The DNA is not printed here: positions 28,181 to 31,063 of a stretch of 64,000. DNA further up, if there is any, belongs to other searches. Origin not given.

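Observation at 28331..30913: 860-aa PEP-utilizing-enzyme family protein with circularly permuted domain order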

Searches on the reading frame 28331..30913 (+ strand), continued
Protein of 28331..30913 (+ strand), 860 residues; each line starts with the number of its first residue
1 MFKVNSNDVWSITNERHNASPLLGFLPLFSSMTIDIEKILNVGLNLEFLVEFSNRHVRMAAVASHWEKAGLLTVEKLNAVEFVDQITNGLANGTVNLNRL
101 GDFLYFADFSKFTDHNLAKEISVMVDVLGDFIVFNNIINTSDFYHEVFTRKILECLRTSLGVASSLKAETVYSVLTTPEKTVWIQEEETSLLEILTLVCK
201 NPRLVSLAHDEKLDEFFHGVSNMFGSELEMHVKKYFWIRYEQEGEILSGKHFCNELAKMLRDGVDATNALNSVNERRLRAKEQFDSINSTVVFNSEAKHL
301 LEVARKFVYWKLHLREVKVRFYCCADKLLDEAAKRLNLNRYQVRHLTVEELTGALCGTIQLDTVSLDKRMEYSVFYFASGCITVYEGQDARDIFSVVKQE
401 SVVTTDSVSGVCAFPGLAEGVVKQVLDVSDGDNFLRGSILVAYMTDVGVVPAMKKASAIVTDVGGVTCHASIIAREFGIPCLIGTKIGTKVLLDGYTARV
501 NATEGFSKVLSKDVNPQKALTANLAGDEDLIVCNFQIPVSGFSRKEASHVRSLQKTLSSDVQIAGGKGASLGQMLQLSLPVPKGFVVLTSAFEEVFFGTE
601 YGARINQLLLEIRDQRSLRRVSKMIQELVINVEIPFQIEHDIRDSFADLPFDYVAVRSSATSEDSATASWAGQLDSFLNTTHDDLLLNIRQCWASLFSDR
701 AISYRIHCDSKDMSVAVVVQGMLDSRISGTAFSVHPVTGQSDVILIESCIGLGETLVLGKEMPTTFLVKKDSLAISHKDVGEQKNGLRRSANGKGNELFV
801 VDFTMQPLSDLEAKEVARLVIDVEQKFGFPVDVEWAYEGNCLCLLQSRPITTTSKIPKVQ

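Call 6: find_homologous_proteins(query=window:28331-30913:+, max_evalue=0.001)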
Query window:28331-30913:+ (860 aa): 161 proteins with E <= 0.001 among 8000 candidates; the best 120 are listed.
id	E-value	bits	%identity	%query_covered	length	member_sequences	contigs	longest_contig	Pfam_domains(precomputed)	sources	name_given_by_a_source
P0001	0.0e+0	1739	90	100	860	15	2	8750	PF00391.30,PF01326.25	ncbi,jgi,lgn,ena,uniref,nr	ncbi:MAG: hypothetical protein COU31_03140 [Candidatus Magasanikbacteria bacterium CG10_big_fil_rev_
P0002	0.0e+0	1736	90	100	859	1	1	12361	PF00391.30,PF01326.25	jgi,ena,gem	-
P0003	0.0e+0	1714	89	100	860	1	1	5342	PF00391.30,PF01326.25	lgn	-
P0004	0.0e+0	1713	89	100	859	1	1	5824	PF00391.30,PF01326.25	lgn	-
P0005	0.0e+0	1683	87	100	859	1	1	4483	PF00391.30,PF01326.25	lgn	-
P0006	0.0e+0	1668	87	100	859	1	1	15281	PF00391.30,PF01326.25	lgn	-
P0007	0.0e+0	1643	85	100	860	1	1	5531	PF00391.30,PF01326.25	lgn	-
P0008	0.0e+0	1476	78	99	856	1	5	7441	PF00391.30,PF01326.25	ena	-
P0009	0.0e+0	1438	76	98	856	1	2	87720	PF00391.30,PF01326.25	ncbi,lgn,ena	-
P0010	0.0e+0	1412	74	99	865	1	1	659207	PF00391.30,PF01326.25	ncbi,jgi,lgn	ncbi:MAG: PEP/pyruvate-binding domain-containing protein [Candidatus Accumulibacter sp. UW20]|jgi:ph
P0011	0.0e+0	1035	57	98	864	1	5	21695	PF00391.30,PF01326.25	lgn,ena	-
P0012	0.0e+0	1034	57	98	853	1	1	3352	PF00391.30,PF01326.25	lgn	-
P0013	2.2e-296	1003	56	98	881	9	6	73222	PF00391.30,PF01326.25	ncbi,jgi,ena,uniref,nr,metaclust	ncbi:MAG: hypothetical protein A3J59_02615 [Candidatus Buchananbacteria bacterium RIFCSPHIGHO2_02_FU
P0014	5.6e-294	996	57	98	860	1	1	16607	PF00391.30,PF01326.25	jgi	jgi:phosphohistidine swiveling domain-containing protein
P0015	3.1e-285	967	54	98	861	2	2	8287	PF00391.30,PF01326.25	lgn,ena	-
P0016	1.0e-263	895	51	99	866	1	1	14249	PF00391.30,PF01326.25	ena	-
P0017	1.5e-255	868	49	99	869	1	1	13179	PF00391.30,PF01326.25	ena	-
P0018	2.0e-246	838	48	98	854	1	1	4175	PF00391.30,PF01326.25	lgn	-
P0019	6.7e-236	803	78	54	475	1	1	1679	PF00391.30,PF01326.25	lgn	-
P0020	1.6e-221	756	45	98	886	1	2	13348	PF00391.30,PF01326.25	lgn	-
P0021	6.3e-217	741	57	71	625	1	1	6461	PF00391.30,PF01326.25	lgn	-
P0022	2.8e-207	709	44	98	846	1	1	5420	PF00391.30,PF01326.25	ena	-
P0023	1.1e-201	690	60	63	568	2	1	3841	PF00391.30,PF01326.25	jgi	-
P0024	5.8e-162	559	37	98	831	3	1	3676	PF00391.30,PF01326.25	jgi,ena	-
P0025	1.9e-153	531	54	54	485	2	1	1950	PF00391.30,PF01326.25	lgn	-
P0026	9.7e-148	512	53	54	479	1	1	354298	PF00391.30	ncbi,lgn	-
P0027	6.7e-110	387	39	58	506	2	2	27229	PF00391.30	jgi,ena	-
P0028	8.2e-110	386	41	58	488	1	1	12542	PF00391.30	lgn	-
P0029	1.7e-105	372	43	36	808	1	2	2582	PF00391.30,PF01326.25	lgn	-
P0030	2.5e-86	309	36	58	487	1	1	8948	PF00391.30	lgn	-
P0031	3.4e-84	302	38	58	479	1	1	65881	PF00391.30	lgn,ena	-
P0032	4.9e-74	268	37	36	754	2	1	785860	PF00391.30,PF02896.25,PF01326.25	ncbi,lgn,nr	ncbi:MAG: phosphoenolpyruvate synthase [Patescibacteria group bacterium]|nr:MAG: phosphoenolpyruvate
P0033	1.7e-73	266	37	34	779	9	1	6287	PF00391.30,PF02896.25,PF01326.25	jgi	-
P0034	1.7e-73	266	37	36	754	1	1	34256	PF00391.30,PF02896.25,PF01326.25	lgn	-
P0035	4.4e-72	262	37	36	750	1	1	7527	PF00391.30,PF02896.25,PF01326.25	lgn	-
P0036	4.7e-72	262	36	35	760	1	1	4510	PF00391.30,PF02896.25,PF01326.25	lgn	-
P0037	7.8e-72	261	36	34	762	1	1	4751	PF00391.30,PF02896.25,PF01326.25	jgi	-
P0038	9.5e-71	257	40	34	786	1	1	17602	PF00391.30,PF02896.25,PF01326.25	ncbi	-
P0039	2.0e-70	256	35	35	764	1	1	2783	PF00391.30,PF02896.25,PF01326.25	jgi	-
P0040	5.8e-70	255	37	34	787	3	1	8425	PF00391.30,PF02896.25,PF01326.25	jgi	-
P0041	2.4e-69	253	37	35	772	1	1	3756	PF00391.30,PF02896.25,PF01326.25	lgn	-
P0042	3.3e-69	252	36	34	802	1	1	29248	PF00391.30,PF02896.25,PF01326.25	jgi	jgi:pyruvate,water dikinase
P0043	3.5e-69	252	35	34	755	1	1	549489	PF00391.30,PF02896.25,PF01326.25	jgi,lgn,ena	-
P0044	2.2e-68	249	37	35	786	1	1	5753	PF00391.30,PF02896.25,PF01326.25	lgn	-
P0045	5.4e-68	248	35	36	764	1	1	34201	PF00391.30,PF02896.25,PF01326.25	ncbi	-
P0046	7.2e-68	248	35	36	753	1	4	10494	PF00391.30,PF02896.25,PF01326.25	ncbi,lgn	-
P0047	9.0e-67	244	37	34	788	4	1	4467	PF00391.30,PF02896.25,PF01326.25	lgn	-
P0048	1.0e-66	244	34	34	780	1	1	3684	PF00391.30,PF02896.25,PF01326.25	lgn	-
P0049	1.4e-66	243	36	35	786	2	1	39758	PF00391.30,PF02896.25,PF01326.25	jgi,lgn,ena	-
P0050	1.5e-66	243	37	34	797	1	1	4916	PF00391.30,PF02896.25,PF01326.25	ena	-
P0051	5.5e-66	241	35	35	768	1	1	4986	PF00391.30,PF02896.25,PF01326.25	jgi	jgi:pyruvate,water dikinase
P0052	7.2e-66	241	35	36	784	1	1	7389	PF00391.30,PF02896.25,PF01326.25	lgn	-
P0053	1.8e-65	240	35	34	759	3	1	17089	PF00391.30,PF02896.25,PF01326.25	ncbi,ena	-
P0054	6.1e-65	238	33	37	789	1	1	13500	PF00391.30,PF02896.25,PF01326.25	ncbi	-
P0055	7.4e-65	238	35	35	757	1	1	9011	PF00391.30,PF02896.25,PF01326.25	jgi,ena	-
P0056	7.8e-65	238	36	36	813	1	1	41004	PF00391.30,PF02896.25,PF01326.25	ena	-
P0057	9.0e-65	237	36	36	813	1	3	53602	PF00391.30,PF02896.25,PF01326.25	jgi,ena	-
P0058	1.3e-64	237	37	35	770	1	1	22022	PF00391.30,PF02896.25,PF01326.25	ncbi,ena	-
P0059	1.4e-64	237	37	34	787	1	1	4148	PF00391.30,PF02896.25,PF01326.25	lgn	-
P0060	1.5e-64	237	35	36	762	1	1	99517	PF00391.30,PF02896.25,PF01326.25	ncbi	ncbi:phosphoenolpyruvate synthase [Methanobrevibacter sp.]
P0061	1.8e-64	236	36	35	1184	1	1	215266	PF00391.30,PF02896.25,PF14528.12,PF01326.25,PF14890.12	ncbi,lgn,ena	-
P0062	2.2e-64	236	37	35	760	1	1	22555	PF00391.30,PF02896.25,PF01326.25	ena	-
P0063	2.2e-64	236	35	36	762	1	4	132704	PF00391.30,PF02896.25,PF01326.25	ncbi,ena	-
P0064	2.7e-64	236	37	35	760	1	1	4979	PF00391.30,PF02896.25,PF01326.25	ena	-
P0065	2.8e-64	236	37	35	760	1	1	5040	PF00391.30,PF02896.25,PF01326.25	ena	-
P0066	2.8e-64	236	37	35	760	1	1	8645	PF00391.30,PF02896.25,PF01326.25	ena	-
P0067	3.4e-64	236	36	34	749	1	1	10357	PF00391.30,PF02896.25,PF01326.25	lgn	-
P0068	6.7e-64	235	48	12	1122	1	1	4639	PF00391.30,PF02350.26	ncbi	-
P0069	7.8e-64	234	37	35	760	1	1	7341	PF00391.30,PF02896.25,PF01326.25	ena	-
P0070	1.1e-63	234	35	36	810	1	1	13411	PF00391.30,PF02896.25,PF01326.25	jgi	-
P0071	3.7e-63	232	33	37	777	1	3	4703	PF00391.30,PF02896.25,PF01326.25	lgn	-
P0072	7.5e-63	231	34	35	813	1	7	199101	PF00391.30,PF02896.25,PF01326.25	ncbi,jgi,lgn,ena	ncbi:MAG: phosphoenolpyruvate synthase [Candidatus Baldrarchaeia archaeon]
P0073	1.5e-62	230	35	35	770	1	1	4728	PF00391.30,PF02896.25,PF03328.21,PF01326.25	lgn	-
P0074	2.7e-62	229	36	34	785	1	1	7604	PF00391.30,PF02896.25,PF01326.25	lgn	-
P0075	7.5e-62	228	36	36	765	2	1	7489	PF00391.30,PF02896.25,PF01326.25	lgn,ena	-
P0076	9.4e-62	227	33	34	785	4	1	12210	PF00391.30,PF02896.25,PF01326.25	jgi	-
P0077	2.3e-61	226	33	34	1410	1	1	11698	PF00391.30,PF01326.25,PF27448.1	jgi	jgi:rifampicin phosphotransferase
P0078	1.4e-59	220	35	36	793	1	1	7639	PF00391.30,PF02896.25,PF01326.25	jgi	-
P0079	5.7e-59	218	34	35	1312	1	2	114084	PF00391.30,PF01326.25,PF27448.1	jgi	jgi:phosphoenolpyruvate synthase/pyruvate phosphate dikinase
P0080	1.3e-56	210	34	36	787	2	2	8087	PF00391.30,PF02896.25,PF01326.25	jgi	-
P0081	2.2e-55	206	32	36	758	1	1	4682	PF00391.30,PF02896.25,PF01326.25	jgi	jgi:pyruvate,water dikinase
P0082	4.1e-55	206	34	36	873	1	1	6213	PF00391.30,PF01326.25,PF27448.1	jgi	jgi:rifampicin phosphotransferase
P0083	7.2e-55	205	34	35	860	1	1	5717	PF00391.30,PF01326.25,PF27448.1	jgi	jgi:pyruvate,water dikinase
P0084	1.5e-54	204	34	35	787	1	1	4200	PF00391.30,PF02896.25,PF01326.25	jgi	jgi:pyruvate,water dikinase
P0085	1.8e-54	203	36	33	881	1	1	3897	PF00391.30,PF01326.25,PF27448.1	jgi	jgi:pyruvate,water dikinase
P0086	2.9e-54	203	33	36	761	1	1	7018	PF00391.30,PF02896.25,PF01326.25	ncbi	ncbi:MAG: phosphoenolpyruvate synthase [Patescibacteria group bacterium]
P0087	1.2e-53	201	33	36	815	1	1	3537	PF00391.30,PF02896.25,PF01326.25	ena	-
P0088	1.3e-53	201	33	35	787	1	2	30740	PF00391.30,PF02896.25,PF01326.25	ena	-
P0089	2.3e-53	200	35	34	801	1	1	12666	PF00391.30,PF02896.25,PF01326.25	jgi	jgi:pyruvate,water dikinase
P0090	4.3e-53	199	36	36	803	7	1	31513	PF00391.30,PF02896.25,PF01326.25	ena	-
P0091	6.3e-51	192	35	34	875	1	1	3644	PF00391.30,PF01326.25,PF27448.1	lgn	-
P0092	4.5e-50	189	33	32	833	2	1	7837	PF00391.30,PF01326.25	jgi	jgi:pyruvate,water dikinase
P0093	1.6e-49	187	35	35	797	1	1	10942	PF00391.30,PF02896.25,PF01326.25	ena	-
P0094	2.2e-49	187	32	36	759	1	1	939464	PF00391.30,PF02896.25,PF01326.25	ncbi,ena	-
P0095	3.1e-49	186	33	35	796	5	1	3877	PF00391.30,PF02896.25,PF01326.25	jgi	jgi:pyruvate,water dikinase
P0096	1.1e-48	184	34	34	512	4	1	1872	PF00391.30,PF01326.25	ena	-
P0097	5.7e-48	182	29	57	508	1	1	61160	PF00391.30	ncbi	ncbi:MAG: PEP-utilizing enzyme [archaeon]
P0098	2.3e-47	180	31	40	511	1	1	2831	PF00391.30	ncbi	-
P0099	1.6e-46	177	28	59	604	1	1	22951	PF00391.30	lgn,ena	-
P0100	7.0e-46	175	34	34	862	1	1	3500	PF00391.30,PF01326.25,PF27448.1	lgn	-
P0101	2.0e-45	173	33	34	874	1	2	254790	PF00391.30,PF01326.25,PF27448.1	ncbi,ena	ncbi:MAG: PEP/pyruvate-binding domain-containing protein [Bryobacteraceae bacterium]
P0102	6.6e-45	172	34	36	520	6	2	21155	PF00391.30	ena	-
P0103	4.4e-44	169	32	34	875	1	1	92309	PF00391.30,PF01326.25,PF27448.1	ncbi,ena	-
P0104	1.1e-43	168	36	22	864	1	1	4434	PF00391.30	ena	-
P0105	1.7e-43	167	30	43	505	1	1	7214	PF00391.30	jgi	-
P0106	2.1e-43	167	33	39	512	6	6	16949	PF00391.30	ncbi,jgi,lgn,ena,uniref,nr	ncbi:hypothetical protein A2773_06000 [Candidatus Gottesmanbacteria bacterium RIFCSPHIGHO2_01_FULL_3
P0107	2.8e-43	166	26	58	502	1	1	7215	PF00391.30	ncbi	ncbi:PEP-utilizing enzyme [Nanoarchaeota archaeon]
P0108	8.0e-43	165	28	58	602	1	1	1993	PF00391.30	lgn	-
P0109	1.2e-42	164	33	34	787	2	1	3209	PF00391.30,PF02896.25,PF01326.25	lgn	-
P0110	2.3e-42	163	31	40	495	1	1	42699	PF00391.30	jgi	jgi:phosphohistidine swiveling domain-containing protein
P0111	3.2e-42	163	28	42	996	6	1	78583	PF00391.30,PF01326.25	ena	-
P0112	4.1e-42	163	32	34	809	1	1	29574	PF00391.30,PF02896.25,PF01326.25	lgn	-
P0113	1.4e-41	161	32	34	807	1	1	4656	PF00391.30,PF02896.25,PF01326.25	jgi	jgi:pyruvate,water dikinase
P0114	6.9e-41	158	31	34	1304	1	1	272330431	PF00391.30,PF01326.25,PF27448.1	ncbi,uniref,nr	ncbi:putative phosphoenolpyruvate synthase [Uloborus diversus]|uniref:putative phosphoenolpyruvate s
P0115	1.1e-40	158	30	44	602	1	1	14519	PF00391.30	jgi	-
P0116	1.1e-40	158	32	43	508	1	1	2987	PF00391.30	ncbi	ncbi:MAG: PEP-utilizing enzyme [Candidatus Micrarchaeota archaeon]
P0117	1.3e-39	154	31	39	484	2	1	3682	PF00391.30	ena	-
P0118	7.4e-39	152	31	37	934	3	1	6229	PF00391.30,PF01326.25,PF27448.1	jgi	jgi:phosphohistidine swiveling domain-containing protein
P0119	5.6e-37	146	30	34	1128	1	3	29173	PF12697.14,PF00391.30,PF00561.27,PF01326.25,PF27448.1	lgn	-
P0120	1.5e-36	144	31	35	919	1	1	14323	PF00391.30,PF01326.25,PF27448.1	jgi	jgi:pyruvate,water dikinase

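Call 10: find_encoding_contigs(protein=P0031, flank=6000, max_places=3)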
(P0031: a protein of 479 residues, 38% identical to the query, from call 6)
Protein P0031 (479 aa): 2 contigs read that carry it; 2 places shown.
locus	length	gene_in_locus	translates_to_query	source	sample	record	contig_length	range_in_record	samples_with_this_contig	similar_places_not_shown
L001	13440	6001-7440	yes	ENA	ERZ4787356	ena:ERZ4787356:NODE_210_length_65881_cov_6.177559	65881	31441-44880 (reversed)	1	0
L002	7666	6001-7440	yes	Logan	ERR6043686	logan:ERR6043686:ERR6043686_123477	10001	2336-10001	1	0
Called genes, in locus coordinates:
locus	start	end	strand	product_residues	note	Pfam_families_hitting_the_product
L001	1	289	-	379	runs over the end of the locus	PF00390:malic, PF03949:Malic_M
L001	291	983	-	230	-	PF20143:NAD_kinase_C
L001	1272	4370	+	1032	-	PF00133:tRNA-synt_1, PF01921:tRNA-synt_1f (faint), PF09334:tRNA-synt_1g, PF01406:tRNA-synt_1e (weak), PF08264:Anticodon_1, PF19302:DUF5915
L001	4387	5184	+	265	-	PF01930:Cas_Cas4 (faint), PF08696:Dna2, PF12705:PDDEXK_1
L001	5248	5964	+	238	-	PF01451:LMWPc (faint)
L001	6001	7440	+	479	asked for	PF00391:PEP-utilizers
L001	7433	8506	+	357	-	PF00391:PEP-utilizers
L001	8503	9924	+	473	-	PF00391:PEP-utilizers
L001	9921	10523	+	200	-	PF00702:Hydrolase, PF13419:HAD_2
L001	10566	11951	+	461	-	PF00391:PEP-utilizers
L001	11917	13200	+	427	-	PF00892:EamA, PF01687:Flavokinase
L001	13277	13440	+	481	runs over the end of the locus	PF00391:PEP-utilizers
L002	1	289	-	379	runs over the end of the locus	PF00390:malic, PF03949:Malic_M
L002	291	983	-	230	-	PF20143:NAD_kinase_C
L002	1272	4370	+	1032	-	PF00133:tRNA-synt_1, PF01921:tRNA-synt_1f (faint), PF09334:tRNA-synt_1g, PF01406:tRNA-synt_1e (weak), PF08264:Anticodon_1, PF19302:DUF5915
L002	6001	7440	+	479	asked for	PF00391:PEP-utilizers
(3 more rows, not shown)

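Call 11: find_encoding_contigs(protein=P0027, flank=6000, max_places=3)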
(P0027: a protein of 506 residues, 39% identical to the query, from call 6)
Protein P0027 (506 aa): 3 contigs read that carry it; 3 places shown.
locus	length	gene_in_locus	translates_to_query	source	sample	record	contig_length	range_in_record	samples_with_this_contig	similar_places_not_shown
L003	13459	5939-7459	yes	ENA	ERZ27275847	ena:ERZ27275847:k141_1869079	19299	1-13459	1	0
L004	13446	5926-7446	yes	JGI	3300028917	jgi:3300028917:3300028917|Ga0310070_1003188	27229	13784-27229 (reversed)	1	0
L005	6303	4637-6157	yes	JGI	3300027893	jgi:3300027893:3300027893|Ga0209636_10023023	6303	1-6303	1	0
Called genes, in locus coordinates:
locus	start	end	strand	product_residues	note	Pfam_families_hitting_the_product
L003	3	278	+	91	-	?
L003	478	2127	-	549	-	PF04055:Radical_SAM, PF13353:Fer4_12 (faint)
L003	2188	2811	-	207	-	-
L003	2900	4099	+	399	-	PF01926:MMR_HSR1, PF02421:FeoB_N (weak), PF08438:YGR210-like_G4, PF02824:TGS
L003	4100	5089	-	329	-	PF01047:MarR (faint), PF12840:HTH_20 (faint), PF13404:HTH_AsnC-type, PF13412:HTH_24, PF04967:HTH_10 (faint), PF01037:AsnC_trans_reg (faint), PF13404:HTH_AsnC-type, PF13412:HTH_24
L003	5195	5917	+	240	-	-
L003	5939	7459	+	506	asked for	PF00391:PEP-utilizers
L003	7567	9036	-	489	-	PF10114:PocR, PF00990:GGDEF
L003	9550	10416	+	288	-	PF04014:MazE_antitoxin (weak), PF01895:PhoU (weak)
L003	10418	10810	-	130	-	PF09845:OapC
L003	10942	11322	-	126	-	PF09846:OapB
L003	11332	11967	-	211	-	PF03193:RsgA_GTPase (faint), PF00009:GTP_EFTU (faint), PF00735:Septin, PF01926:MMR_HSR1, PF02421:FeoB_N (faint)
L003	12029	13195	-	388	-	PF00493:MCM, PF01078:Mg_chelatase (faint), PF07728:AAA_5 (weak), PF17855:MCM_lid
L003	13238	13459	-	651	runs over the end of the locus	PF07705:CARDB (faint)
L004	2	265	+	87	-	?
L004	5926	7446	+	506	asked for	PF00391:PEP-utilizers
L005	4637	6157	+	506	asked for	PF00391:PEP-utilizers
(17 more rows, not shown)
